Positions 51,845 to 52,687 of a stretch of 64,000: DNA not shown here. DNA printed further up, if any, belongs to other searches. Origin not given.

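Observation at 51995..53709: Zinc-ribbon/FHA protein inserted between cysteine desulfurase and MnmA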

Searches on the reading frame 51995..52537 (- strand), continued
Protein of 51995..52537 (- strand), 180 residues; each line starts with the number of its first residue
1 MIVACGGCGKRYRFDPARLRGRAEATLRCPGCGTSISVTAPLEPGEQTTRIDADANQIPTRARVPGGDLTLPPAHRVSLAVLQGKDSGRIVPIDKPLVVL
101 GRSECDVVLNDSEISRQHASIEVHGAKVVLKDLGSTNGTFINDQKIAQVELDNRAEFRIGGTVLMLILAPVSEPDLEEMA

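Call 31: fold_search(model_id=the predicted structure, library=pdb)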
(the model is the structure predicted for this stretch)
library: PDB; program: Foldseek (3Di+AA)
matches with E <= 10: 379; with E <= 0.001: 94
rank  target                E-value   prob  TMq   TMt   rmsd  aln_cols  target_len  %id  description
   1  4qcj                  1.8e-09  1.00  0.52  0.90   1.4        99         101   30  Crystal Structure of OdhI from Corynebacterium glutamicum (released 2014-07-02)
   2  6i2p_E                2.3e-09  1.00  0.51  0.85   4.6       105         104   30  Crystal structure of the Mycobacterium tuberculosis PknB kinase domain (L33E mutant) in complex with its substrate Gar (released 2019-05-22)
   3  6i2q_B                2.6e-09  1.00  0.49  0.90   1.1        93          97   31  Crystal structure of the wild-type SucA domain of Mycobacterium smegmatis KGD (alpha-ketoglutarate decarboxylase), in  (released 2019-05-22)
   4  8p5x_G                3.7e-09  1.00  0.51  0.87   1.2        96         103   29  Single particle cryo-EM structure of the complex between Corynebacterium glutamicum homohexameric 2-oxoglutarate dehyd (released 2023-08-16)
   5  7rj3_A                4.0e-09  1.00  0.50  0.83   1.7        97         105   30  Crystal Structure of the Forkhead Associated (FHA) Domain of the Glycogen Accumulation Regulator (GarA) from Mycobacte (released 2021-07-28)
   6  7rj3_C                4.0e-09  1.00  0.51  0.89   2.8       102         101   30  Crystal Structure of the Forkhead Associated (FHA) Domain of the Glycogen Accumulation Regulator (GarA) from Mycobacte (released 2021-07-28)
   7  6i2r_B                4.2e-09  1.00  0.49  0.92   1.1        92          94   32  Crystal structure of the SucA domain of Mycobacterium smegmatis KGD (alpha-ketoglutarate decarboxylase), mutant R802A, (released 2019-05-22)
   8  6i2p_D                4.2e-09  1.00  0.51  0.78   4.6       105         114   30  Crystal structure of the Mycobacterium tuberculosis PknB kinase domain (L33E mutant) in complex with its substrate Gar (released 2019-05-22)
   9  8p5r_G                4.7e-09  1.00  0.49  0.88   1.2        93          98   31  Crystal structure of full-length, homohexameric 2-oxoglutarate dehydrogenase KGD from Mycobacterium smegmatis in compl (released 2023-08-16)
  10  3po8                  6.4e-09  1.00  0.50  0.89   1.6        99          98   27  Structural and functional analysis of phosphothreonine-dependent FHA domain interactions (released 2011-01-26)
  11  3poa_A                2.3e-08  1.00  0.49  0.89   1.7        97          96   28  Structural and functional analysis of phosphothreonine-dependent FHA domain interactions (released 2011-01-26)
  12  3gqs_A                2.6e-08  1.00  0.48  0.85   1.4        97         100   33  Crystal structure of the FHA domain of CT664 protein from Chlamydia trachomatis (released 2009-04-07)
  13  3gqs_B                4.1e-08  1.00  0.47  0.82   2.0        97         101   34  Crystal structure of the FHA domain of CT664 protein from Chlamydia trachomatis (released 2009-04-07)
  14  7rj3_B                4.1e-08  1.00  0.49  0.81   4.7       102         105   30  Crystal Structure of the Forkhead Associated (FHA) Domain of the Glycogen Accumulation Regulator (GarA) from Mycobacte (released 2021-07-28)
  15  6i2r_D                4.8e-08  1.00  0.48  0.91   1.1        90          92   32  Crystal structure of the SucA domain of Mycobacterium smegmatis KGD (alpha-ketoglutarate decarboxylase), mutant R802A, (released 2019-05-22)
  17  5a8i                  5.7e-08  1.00  0.51  0.78   2.4       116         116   26  Crystal structure of the FHA domain of ArnA from Sulfolobus acidocaldarius (released 2016-06-22)
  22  6hc1_A                1.4e-07  1.00  0.48  0.82   1.6        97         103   34  Bdellovibrio bacteriovorus DgcB FHA in complex with phosphorylated N-terminal peptide (released 2019-08-28)
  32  6hc1_B                3.8e-07  1.00  0.48  0.82   1.6        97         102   34  Bdellovibrio bacteriovorus DgcB FHA in complex with phosphorylated N-terminal peptide (released 2019-08-28)
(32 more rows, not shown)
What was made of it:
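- On FHA domain (PF00498): Foldseek probability is 1.00 to many FHA structures (call 31).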

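Call 35: search_protein_families(library=pfam, proteins=[L011:5180-6004:+, L011:6629-7117:+, L011:7397-7828:+, L011:7155-8012:-, L009:1168-4770:-, L009:7717-9060:+, L009:9940-11181:+, L010:4300-5760:-, L010:7925-8620:+, L011:9117-9812:-], max_evalue=0.001)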
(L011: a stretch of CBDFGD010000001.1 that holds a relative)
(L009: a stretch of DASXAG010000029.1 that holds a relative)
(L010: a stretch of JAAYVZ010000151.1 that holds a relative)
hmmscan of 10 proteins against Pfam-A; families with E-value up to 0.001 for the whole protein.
L011:5180-6004:+ (274 aa): 0 families

L011:6629-7117:+ (162 aa): 0 families

L011:7397-7828:+ (143 aa): 0 families

L011:7155-8012:- (285 aa): 0 families

L009:1168-4770:- (1200 aa): 3 families
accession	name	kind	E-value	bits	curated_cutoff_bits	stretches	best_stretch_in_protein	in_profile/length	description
PF17957.7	Big_7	-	9.9e-12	45.8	24.1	1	847-904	3-60/70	Bacterial Ig domain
PF13519.12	VWA_2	-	6.4e-09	36.8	27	1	990-1086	3-106/107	von Willebrand factor type A domain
PF20094.4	GWxTD_dom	-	3.9e-05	23.9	26.9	1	399-506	29-130/172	GWxTD domain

L009:7717-9060:+ (447 aa): 1 family
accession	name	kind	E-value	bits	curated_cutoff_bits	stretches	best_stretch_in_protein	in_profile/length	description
PF16811.11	TAtT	-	1.9e-05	24.6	26.5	1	245-360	61-177/263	TRAP transporter T-component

L009:9940-11181:+ (413 aa): 1 family
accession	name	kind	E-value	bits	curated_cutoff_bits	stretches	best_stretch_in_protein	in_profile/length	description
PF13729.12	TraF_2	-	3.5e-08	33.4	25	1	84-322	25-264/264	F plasmid transfer operon, TraF, protein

L010:4300-5760:- (486 aa): 4 families
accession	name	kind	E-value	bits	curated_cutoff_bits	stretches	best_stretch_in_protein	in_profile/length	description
PF03796.21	DnaB_C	-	6.5e-97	324.3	27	1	207-478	1-255/255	DnaB-like helicase C terminal domain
PF00772.26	DnaB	-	1.4e-29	102.6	23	1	33-133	3-103/103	DnaB-like helicase N terminal domain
PF13481.12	AAA_25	-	7.6e-17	62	27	1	202-396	9-191/195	AAA domain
PF06745.19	ATPase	-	7.4e-05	22.7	26.6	1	209-274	2-68/231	KaiC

L010:7925-8620:+ (231 aa): 0 families

L011:9117-9812:- (231 aa): 3 families
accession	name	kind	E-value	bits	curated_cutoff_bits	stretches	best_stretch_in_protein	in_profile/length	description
PF14622.11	Ribonucleas_3_3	-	5.2e-31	107.9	35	1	24-150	3-124/128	Ribonuclease-III-like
PF00636.31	Ribonuclease_3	-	1.3e-19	71.3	27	1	48-138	1-102/102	Ribonuclease III domain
PF00035.32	dsrm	-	3.6e-18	66.3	23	1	165-230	2-66/66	Double-stranded RNA binding motif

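Call 38: find_related_loci(query=A3, collection=metagenome_contigs, flank=6000)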
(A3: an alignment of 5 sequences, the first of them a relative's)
Query A3 (190 aa) in metagenome_contigs; peptide patterns used: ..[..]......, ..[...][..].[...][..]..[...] (x = any residue, [..] = any of these).
600 stretches matched a pattern (row limit reached: there are more); 542 encode a relative of the query (tblastn E <= 1e-3); the best 80 are kept; 80 distinct loci.
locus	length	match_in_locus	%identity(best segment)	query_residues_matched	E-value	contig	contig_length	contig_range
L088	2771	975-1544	86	1-190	2e-113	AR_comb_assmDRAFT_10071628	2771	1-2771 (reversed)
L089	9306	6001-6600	48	1-188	1e-50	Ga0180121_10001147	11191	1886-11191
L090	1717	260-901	39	1-188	1e-41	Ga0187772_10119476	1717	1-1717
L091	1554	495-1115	38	1-188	4e-39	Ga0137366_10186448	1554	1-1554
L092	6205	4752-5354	40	1-188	5e-38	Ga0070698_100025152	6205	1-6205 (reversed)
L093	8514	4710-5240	40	1-188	9e-38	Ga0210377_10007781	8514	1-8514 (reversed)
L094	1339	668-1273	40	1-188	3e-38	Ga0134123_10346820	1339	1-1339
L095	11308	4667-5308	36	1-188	1e-36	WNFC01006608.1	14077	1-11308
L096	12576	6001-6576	38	3-188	1e-35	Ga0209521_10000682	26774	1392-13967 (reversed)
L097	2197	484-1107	34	1-188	3e-34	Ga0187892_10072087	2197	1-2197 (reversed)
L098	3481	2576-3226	35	1-188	2e-33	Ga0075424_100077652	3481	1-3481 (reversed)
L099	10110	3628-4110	34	1-190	1e-27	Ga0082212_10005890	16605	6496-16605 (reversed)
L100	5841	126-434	48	86-188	5e-26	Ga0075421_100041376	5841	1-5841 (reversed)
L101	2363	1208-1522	41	83-187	3e-21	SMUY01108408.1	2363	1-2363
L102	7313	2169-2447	43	95-187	8e-21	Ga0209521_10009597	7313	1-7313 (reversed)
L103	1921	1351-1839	31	1-185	2e-18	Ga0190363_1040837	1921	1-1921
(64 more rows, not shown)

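Call 46: search_protein_families(library=ncbifam, proteins=[window:51995-52537:-], max_evalue=0.00001)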
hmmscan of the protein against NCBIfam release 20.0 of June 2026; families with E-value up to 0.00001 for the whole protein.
window:51995-52537:- (180 aa): 5 families
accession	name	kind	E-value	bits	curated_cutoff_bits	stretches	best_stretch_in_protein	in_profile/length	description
NF049868.1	FhaB_Rv0019c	equivalog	8.5e-20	71.4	125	1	75-166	65-158/158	FHA domain-containing protein FhaB/FipA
NF041660.2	oxygluDhInhib_OdhI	equivalog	5.6e-12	45.6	200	1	73-165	33-126/130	oxoglutarate dehydrogenase inhibitor Odhl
NF033760.1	gliding_GltG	equivalog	5.5e-10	38.4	650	1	77-166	5-96/650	adventurous gliding motility protein GltG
NF052573.1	HisKinEspAMyxo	equivalog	1.8e-09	36.3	1400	1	88-165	38-118/755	serine histidine kinase EspA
TIGR03354.1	VI_FHA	hypoth_equivalog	2e-08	34.5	120.25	1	98-176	26-111/420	type VI secretion system-associated FHA domain protein TagH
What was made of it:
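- On GarA/OdhI: 45.6 bits against a cut-off of 200, and only the FHA part aligns (call 46).
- On FhaB/FipA (NF049868): 71.4 bits against a cut-off of 125 (call 46).
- Closest known: GarA. Different: It scores 45.6 bits against the OdhI equivalog cut-off of 200 (call 46).
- The protein fails the OdhI and FhaB/FipA equivalog cut-offs (call 46).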

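Call 54: search_protein_families(library=pfam, proteins=[L089:4885-5739:-, L089:4100-4888:-, L089:6728-7522:+, L089:7524-8936:+, L089:2345-4042:-, L021:6902-7831:+, L021:7880-10150:+, L018:4410-5732:-, L004:4608-5936:+], max_evalue=0.001)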
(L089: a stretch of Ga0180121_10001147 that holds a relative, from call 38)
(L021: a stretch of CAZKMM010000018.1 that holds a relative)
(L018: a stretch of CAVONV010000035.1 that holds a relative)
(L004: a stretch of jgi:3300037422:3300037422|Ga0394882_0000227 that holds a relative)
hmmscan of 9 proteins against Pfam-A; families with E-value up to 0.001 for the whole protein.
L089:4885-5739:- (284 aa): 3 families
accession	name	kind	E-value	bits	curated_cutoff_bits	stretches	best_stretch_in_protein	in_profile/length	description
PF06508.19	QueC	-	1.9e-06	28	22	1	35-94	3-61/210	Queuosine biosynthesis protein QueC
PF00733.27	Asn_synthase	-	2.1e-06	28.1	21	1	35-97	21-83/354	Asparagine synthase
PF02540.23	NAD_synthase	-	4.8e-05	23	21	1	29-90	16-78/242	NAD synthase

L089:4100-4888:- (262 aa): 1 family
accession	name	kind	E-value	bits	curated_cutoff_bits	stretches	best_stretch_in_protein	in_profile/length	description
PF00731.26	AIRC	-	1.2e-18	67.5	30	1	117-251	2-136/148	AIR carboxylase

L089:6728-7522:+ (264 aa): 1 family
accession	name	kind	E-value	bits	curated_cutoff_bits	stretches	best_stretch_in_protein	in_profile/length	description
PF01061.29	ABC2_membrane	-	8.6e-13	48.7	26.9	1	14-225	2-211/211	ABC-2 type transporter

L089:7524-8936:+ (470 aa): 4 families
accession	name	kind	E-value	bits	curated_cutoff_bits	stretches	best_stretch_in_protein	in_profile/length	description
PF14524.12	Wzt_C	-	6.3e-25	88.3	30.4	1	280-411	2-141/143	Wzt C-terminal domain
PF00005.33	ABC_tran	-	6.7e-21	75.8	25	1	47-178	1-135/137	ABC transporter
PF13304.12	AAA_21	-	1.9e-05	25.3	27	0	61-85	3-33/304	AAA domain, putative AbiEii toxin, Type IV TA system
PF13555.12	AAA_29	-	0.0008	19.5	27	0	53-85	18-50/61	P-loop containing region of AAA domain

L089:2345-4042:- (565 aa): 1 family
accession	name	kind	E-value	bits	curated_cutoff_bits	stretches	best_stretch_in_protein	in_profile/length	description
PF03571.21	Peptidase_M49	-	6.7e-16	58.2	21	1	190-407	101-316/548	Peptidase family M49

L021:6902-7831:+ (309 aa): 8 families
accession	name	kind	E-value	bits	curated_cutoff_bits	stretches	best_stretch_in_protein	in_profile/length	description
PF03308.22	MeaB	-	6.6e-75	252.1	23.1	1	21-275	1-269/273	Methylmalonyl Co-A mutase-associated GTPase MeaB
PF00009.33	GTP_EFTU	-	2e-07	31.3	26.5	1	162-242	93-185/188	Elongation factor Tu GTP binding domain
PF02492.25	cobW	-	1.3e-06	28.6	20.7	0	52-84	3-34/180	CobW/HypB/UreG, nucleotide-binding domain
PF03029.23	ATP_bind_1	-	3.3e-06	27.5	27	0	54-89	1-36/240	Conserved hypothetical ATP binding protein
PF13401.12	AAA_22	-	0.0002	22.1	27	0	52-93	8-47/130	AAA domain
PF03193.22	RsgA_GTPase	-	0.00024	21.4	30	0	54-72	111-129/174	RsgA GTPase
PF13191.12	AAA_16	-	0.00043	21.3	32.6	0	53-80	28-61/167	AAA ATPase domain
PF20720.3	nSTAND3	-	0.00071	19.7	27.2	0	47-80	15-48/155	Novel STAND NTPase 3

L021:7880-10150:+ (756 aa): 10 families
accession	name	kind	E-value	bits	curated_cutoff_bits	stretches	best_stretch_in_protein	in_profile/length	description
PF02518.31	HATPase_c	-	2.2e-27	96.1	26.4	1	636-743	2-110/111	Histidine kinase-, DNA gyrase B-, and HSP90-like ATPase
PF00672.30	HAMP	-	3.7e-14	53.2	25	1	342-391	2-51/53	HAMP domain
PF00989.32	PAS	-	1.3e-12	48.2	22.6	1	406-513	4-112/113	PAS fold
PF00512.31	HisKA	-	6.9e-11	42.5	26.9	1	526-593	2-63/66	His Kinase A (phospho-acceptor) domain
PF13426.13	PAS_9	-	2.4e-09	37.8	27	1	415-516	3-103/103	PAS domain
PF08448.16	PAS_4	-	6e-09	36.6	23.1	1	410-518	2-109/110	PAS fold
PF14501.12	HATPase_c_5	-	1.4e-05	25.4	22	1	640-729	6-91/102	GHKL domain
PF13188.13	PAS_8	-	9.4e-05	22.6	21.8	1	405-449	3-48/65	PAS domain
PF13589.12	HATPase_c_3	-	0.00065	20.2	25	0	640-695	3-54/137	Histidine kinase-, DNA gyrase B-, and HSP90-like ATPase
PF19312.4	NtrY_N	-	0.00076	19.4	23.2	1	35-216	7-182/291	NtrY N-terminal region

L018:4410-5732:- (440 aa): 2 families
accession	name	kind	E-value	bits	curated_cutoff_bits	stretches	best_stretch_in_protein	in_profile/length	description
PF00069.31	Pkinase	-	1.4e-47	162.7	31.7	1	9-260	1-252/263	Protein kinase domain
PF07714.23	PK_Tyr_Ser-Thr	-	1.2e-33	117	23.1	1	12-260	4-249/258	Protein tyrosine and serine/threonine kinase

L004:4608-5936:+ (442 aa): 2 families
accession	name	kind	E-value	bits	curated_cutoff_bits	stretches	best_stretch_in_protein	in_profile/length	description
PF13485.12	Peptidase_MA_2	-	3.8e-11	43.6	32.4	1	264-438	14-200/201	Peptidase MA superfamily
PF04450.18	BSP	-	0.00071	19.9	23.8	0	307-345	97-134/207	Peptidase of plants and bacteria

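Call 68: search_protein_families(library=pfam, proteins=[L095:5330-6775:+, L100:457-1893:+, L095:3445-4185:+, L095:3259-4170:-, L095:6816-7481:-, L100:3710-5764:-, L100:1936-3336:-], max_evalue=0.01)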
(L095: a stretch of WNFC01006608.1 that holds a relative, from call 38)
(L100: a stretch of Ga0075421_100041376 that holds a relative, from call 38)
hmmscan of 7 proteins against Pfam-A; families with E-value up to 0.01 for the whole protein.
L095:5330-6775:+ (481 aa): 3 families
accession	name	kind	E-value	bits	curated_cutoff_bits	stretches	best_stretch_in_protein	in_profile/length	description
PF00282.25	Pyridoxal_deC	-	2.2e-104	349.6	27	1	44-411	1-374/375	Pyridoxal-dependent decarboxylase conserved domain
PF01212.27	Beta_elim_lyase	-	1.9e-05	24.6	27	1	182-317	74-212/288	Beta-eliminating lyase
PF05889.19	SepSecS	-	0.0015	17.8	21.1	1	190-325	112-245/389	O-phosphoseryl-tRNA(Sec) selenium transferase, SepSecS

L100:457-1893:+ (478 aa): 3 families
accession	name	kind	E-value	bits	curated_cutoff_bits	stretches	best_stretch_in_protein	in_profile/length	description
PF00282.25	Pyridoxal_deC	-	6.4e-108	361.3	27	1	41-408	1-374/375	Pyridoxal-dependent decarboxylase conserved domain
PF01212.27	Beta_elim_lyase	-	9.5e-06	25.6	27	1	179-315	74-213/288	Beta-eliminating lyase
PF05889.19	SepSecS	-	0.0024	17.1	21.1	1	190-322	115-245/389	O-phosphoseryl-tRNA(Sec) selenium transferase, SepSecS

L095:3445-4185:+ (246 aa): 0 families

L095:3259-4170:- (303 aa): 2 families
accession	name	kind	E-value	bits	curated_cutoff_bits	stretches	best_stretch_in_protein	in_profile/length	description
PF04055.27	Radical_SAM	-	1.7e-23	84.1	29.5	1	60-221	1-165/166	Radical SAM superfamily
PF16881.10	LIAS_N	-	4.1e-12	46.9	27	1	11-45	62-96/96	N-terminal domain of lipoyl synthase of Radical_SAM family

L095:6816-7481:- (221 aa): 1 family
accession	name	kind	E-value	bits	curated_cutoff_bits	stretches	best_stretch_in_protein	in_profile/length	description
PF00719.24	Pyrophosphatase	-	3e-41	141.2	23.5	1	36-209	2-153/153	Inorganic pyrophosphatase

L100:3710-5764:- (684 aa): 0 families

L100:1936-3336:- (466 aa): 1 family
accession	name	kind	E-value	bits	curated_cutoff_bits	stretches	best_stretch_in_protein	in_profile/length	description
PF00719.24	Pyrophosphatase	-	1.4e-40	139.1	23.5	1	282-454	2-152/153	Inorganic pyrophosphatase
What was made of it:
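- In Vicinamibacteria-like contigs the trio is interrupted by genes on the other strand (lipA, ppa), and FHA is co-directional with a PLP decarboxylase instead (call 68).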

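Call 76: find_encoding_contigs(protein=P0116, flank=6000, max_places=1)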
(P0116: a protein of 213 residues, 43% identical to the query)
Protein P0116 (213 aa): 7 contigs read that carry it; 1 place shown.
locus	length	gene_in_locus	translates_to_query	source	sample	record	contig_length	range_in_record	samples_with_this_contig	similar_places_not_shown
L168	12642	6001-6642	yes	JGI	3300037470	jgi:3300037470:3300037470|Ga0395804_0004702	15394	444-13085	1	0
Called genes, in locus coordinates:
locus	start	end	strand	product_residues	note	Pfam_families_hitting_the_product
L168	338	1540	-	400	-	PF02771:Acyl-CoA_dh_N, PF02770:Acyl-CoA_dh_M, PF00441:Acyl-CoA_dh_1, PF08028:Acyl-CoA_dh_2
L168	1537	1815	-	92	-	-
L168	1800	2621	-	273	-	PF00378:ECH_1, PF16113:ECH_2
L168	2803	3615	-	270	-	PF01887:SAM_HAT_N, PF20257:SAM_HAT_C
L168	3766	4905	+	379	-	PF00266:Aminotran_5, PF01212:Beta_elim_lyase (weak)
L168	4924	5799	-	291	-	PF16881:LIAS_N, PF04055:Radical_SAM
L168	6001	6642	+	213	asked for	PF13717:Zn_ribbon_4, PF16697:Yop-YscD_cpl, PF00498:FHA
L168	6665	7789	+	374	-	PF03054:tRNA_Me_trans, PF20259:tRNA_Me_trans_M, PF20258:tRNA_Me_trans_C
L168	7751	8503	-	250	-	PF22935:RM44_endonuclase (weak), PF14622:Ribonucleas_3_3, PF00636:Ribonuclease_3, PF00035:dsrm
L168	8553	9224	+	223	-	-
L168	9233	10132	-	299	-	-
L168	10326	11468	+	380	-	PF01053:Cys_Met_Meta_PP, PF00155:Aminotran_1_2 (weak)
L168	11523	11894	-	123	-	PF03091:CutA1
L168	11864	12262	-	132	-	PF01878:EVE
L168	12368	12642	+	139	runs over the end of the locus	PF20586:DUF6788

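Call 77: find_encoding_contigs(protein=P0110, flank=6000, max_places=1)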
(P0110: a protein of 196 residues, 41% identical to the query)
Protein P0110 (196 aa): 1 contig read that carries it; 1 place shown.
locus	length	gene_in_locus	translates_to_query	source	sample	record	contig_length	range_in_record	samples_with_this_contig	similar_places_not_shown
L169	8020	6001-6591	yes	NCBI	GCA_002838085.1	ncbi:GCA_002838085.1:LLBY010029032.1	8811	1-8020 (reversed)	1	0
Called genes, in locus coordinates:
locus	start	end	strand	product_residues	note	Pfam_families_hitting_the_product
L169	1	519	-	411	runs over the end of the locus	PF00884:Sulfatase, PF01663:Phosphodiest (weak), PF16347:SGSH_C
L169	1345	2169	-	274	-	PF02621:VitK2_biosynth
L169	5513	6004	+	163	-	PF00266:Aminotran_5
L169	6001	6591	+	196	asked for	PF13717:Zn_ribbon_4, PF13719:Zn_ribbon_5, PF16697:Yop-YscD_cpl, PF00498:FHA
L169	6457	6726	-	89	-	-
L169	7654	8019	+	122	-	?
